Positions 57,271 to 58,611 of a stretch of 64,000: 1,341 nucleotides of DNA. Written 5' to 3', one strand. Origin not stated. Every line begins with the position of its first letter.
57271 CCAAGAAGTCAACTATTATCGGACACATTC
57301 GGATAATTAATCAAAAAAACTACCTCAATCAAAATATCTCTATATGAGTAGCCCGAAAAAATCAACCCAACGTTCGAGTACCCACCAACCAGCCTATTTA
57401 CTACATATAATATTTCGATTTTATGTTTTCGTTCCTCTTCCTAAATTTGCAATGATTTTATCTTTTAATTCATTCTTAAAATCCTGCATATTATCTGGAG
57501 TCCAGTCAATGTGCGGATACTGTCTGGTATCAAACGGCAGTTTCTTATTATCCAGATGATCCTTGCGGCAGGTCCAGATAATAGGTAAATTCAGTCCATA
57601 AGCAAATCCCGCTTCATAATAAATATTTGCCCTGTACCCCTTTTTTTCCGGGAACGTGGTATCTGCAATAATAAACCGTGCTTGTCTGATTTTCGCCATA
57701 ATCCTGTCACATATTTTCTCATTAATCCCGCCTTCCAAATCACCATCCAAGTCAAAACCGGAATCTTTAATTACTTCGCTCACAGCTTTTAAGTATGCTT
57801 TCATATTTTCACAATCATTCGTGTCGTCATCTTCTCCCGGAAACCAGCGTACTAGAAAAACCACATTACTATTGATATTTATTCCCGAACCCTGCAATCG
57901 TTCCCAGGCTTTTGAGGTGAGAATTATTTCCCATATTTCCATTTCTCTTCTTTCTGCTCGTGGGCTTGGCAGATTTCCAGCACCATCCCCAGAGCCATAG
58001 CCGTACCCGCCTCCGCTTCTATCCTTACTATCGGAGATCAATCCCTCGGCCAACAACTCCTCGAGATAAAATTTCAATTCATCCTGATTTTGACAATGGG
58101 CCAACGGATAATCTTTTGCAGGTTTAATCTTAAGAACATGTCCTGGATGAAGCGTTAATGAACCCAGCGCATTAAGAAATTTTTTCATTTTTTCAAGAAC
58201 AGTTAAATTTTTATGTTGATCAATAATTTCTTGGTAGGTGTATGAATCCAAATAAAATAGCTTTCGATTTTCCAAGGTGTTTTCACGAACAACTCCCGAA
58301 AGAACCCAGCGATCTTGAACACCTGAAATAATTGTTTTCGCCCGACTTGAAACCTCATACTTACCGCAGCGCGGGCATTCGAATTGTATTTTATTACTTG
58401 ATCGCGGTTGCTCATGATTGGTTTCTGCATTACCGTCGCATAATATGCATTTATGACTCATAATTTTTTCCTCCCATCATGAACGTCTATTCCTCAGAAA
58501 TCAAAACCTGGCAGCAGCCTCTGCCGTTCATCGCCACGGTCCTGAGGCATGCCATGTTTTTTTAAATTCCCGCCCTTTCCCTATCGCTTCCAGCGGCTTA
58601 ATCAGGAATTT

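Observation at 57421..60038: AT-rich three-gene island: AbiEi/AbiEii plus an uncharacterised zinc-ribbon protein with NDT/TIR-like domain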

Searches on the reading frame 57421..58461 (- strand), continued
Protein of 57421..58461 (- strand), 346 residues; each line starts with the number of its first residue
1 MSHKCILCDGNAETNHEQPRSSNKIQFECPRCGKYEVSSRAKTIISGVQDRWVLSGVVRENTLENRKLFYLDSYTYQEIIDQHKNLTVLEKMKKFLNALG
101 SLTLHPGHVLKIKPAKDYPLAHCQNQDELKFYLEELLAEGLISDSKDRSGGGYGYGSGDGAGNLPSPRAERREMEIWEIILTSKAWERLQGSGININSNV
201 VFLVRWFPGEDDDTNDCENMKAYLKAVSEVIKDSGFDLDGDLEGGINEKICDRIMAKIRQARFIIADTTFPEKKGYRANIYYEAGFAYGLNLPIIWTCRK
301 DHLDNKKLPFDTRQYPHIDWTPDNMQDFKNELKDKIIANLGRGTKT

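Call 102: find_encoding_contigs(protein=P0083, flank=8000, max_places=1)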
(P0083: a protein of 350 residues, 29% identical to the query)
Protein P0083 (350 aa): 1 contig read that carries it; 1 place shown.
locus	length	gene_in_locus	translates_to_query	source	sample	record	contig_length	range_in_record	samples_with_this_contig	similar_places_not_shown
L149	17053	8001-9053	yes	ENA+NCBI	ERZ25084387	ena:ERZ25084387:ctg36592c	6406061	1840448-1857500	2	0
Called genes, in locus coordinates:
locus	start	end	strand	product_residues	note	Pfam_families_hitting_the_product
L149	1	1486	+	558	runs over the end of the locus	PF13175:AAA_15 (weak), PF13476:AAA_23 (weak), PF13304:AAA_21, PF13175:AAA_15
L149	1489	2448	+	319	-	-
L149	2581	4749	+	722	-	PF13385:Laminin_G_3, PF20254:DMFA2_C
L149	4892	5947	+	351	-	PF01408:GFO_IDH_MocA, PF02894:GFO_IDH_MocA_C, PF22725:GFO_IDH_MocA_C3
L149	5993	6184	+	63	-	-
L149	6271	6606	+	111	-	PF01909:NTP_transf_2, PF18765:Polbeta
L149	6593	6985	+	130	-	PF05168:HEPN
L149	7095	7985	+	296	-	-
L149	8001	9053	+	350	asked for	-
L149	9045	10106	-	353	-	-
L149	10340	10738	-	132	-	PF01850:PIN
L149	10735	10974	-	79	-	-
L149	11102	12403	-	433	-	PF12837:Fer4_6 (faint), PF12838:Fer4_7, PF13183:Fer4_8, PF13237:Fer4_10 (weak), PF13484:Fer4_16 (weak), PF13534:Fer4_17, PF02754:CCG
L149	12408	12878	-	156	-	PF05014:Nuc_deoxyrib_tr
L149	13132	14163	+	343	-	PF01565:FAD_binding_4, PF02873:MurB_C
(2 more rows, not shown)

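Call 103: find_encoding_contigs(protein=P0075, flank=8000, max_places=1)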
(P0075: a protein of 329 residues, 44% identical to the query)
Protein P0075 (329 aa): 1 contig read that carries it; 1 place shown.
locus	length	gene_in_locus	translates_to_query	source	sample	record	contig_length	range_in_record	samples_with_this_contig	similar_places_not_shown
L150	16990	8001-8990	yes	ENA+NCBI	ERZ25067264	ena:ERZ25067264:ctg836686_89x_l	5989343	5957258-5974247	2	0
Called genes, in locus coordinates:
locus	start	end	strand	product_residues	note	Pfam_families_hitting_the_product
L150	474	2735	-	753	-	PF20720:nSTAND3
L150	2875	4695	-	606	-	PF13175:AAA_15, PF13476:AAA_23 (weak), PF13304:AAA_21 (faint)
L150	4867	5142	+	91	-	-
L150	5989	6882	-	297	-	PF11185:DUF2971 (weak)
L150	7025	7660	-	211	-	PF00239:Resolvase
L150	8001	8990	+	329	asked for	-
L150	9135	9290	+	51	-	-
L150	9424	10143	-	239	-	PF20582:UPF0758_N, PF04002:RadC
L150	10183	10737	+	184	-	-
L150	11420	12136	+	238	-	-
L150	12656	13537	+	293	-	PF18165:pP_pnuc_1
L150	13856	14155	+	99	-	-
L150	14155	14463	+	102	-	-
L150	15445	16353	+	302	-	-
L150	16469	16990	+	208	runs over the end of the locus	-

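Call 104: find_encoding_contigs(protein=P0062, flank=8000, max_places=1)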
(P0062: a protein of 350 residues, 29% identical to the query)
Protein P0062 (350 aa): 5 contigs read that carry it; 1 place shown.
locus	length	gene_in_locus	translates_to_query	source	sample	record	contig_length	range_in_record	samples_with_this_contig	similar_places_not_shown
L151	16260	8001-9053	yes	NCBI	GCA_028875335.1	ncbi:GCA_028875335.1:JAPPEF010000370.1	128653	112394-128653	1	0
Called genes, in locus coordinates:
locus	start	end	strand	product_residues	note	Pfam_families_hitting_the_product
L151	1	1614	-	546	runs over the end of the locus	PF01839:FG-GAP (faint), PF13517:FG-GAP_3, PF07593:UnbV_ASPIC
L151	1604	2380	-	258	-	PF03781:FGE-sulfatase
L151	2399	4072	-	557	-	PF00749:tRNA-synt_1c, PF03950:tRNA-synt_1c_C, PF20974:tRNA-synt_1c_C2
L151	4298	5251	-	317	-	PF01261:AP_endonuc_2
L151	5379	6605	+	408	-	PF00155:Aminotran_1_2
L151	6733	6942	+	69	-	-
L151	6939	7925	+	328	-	PF02445:NadA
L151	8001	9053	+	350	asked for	-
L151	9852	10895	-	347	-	-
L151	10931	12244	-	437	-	PF01261:AP_endonuc_2, PF27526:XylA2_C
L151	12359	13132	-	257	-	PF00106:adh_short, PF08659:KR (weak), PF13561:adh_short_C2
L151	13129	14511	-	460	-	PF00890:FAD_binding_2 (faint), PF01134:GIDA (weak), PF01262:AlaDh_PNT_C (faint), PF01494:FAD_binding_3 (faint), PF07992:Pyr_redox_2, PF13738:Pyr_redox_3 (weak), PF00070:Pyr_redox, PF02852:Pyr_redox_dim, +2 more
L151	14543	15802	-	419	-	PF00364:Biotin_lipoyl, PF02817:E3_binding, PF00198:2-oxoacid_dh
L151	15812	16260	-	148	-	PF16870:OxoGdeHyase_C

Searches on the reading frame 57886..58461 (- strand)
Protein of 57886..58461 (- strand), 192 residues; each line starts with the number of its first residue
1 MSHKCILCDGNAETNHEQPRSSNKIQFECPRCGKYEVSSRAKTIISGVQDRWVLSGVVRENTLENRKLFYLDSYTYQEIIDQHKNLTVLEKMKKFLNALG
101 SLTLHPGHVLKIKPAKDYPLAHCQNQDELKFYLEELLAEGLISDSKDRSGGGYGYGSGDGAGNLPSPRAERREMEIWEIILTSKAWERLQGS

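Call 90: predict_structure(alignment_id=A5)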
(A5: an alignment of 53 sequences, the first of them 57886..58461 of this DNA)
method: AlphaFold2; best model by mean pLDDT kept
length: 192 residues; sequences in the alignment: 53
mean_pLDDT: 89.0   pTM: 0.83
mean pLDDT of the five models: 89.0, 88.7, 88.5, 88.3, 88.0
residues with pLDDT >= 90: 152; 70-90: 9; 50-70: 22; < 50: 9
segments of 3 or more residues with pLDDT < 50: 152-158
pLDDT, mean of each block of 10 residues (from residue 1): 91 80 91 96 96 98 95 96 97 98 97 97 97 97 86 48 52 81 97 84
secondary structure, 60 per line:
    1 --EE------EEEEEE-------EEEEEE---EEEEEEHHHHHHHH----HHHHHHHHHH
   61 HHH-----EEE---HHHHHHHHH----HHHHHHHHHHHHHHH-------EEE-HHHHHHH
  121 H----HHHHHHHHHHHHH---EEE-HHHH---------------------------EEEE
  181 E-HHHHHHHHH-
elements in order: E11-16 E24-29 E33-38 H39-46 H51-63 E69-71 H75-83 H88-102 E110-112 H114-121 H126-138 E142-144 H146-149 E177-181 H183-191
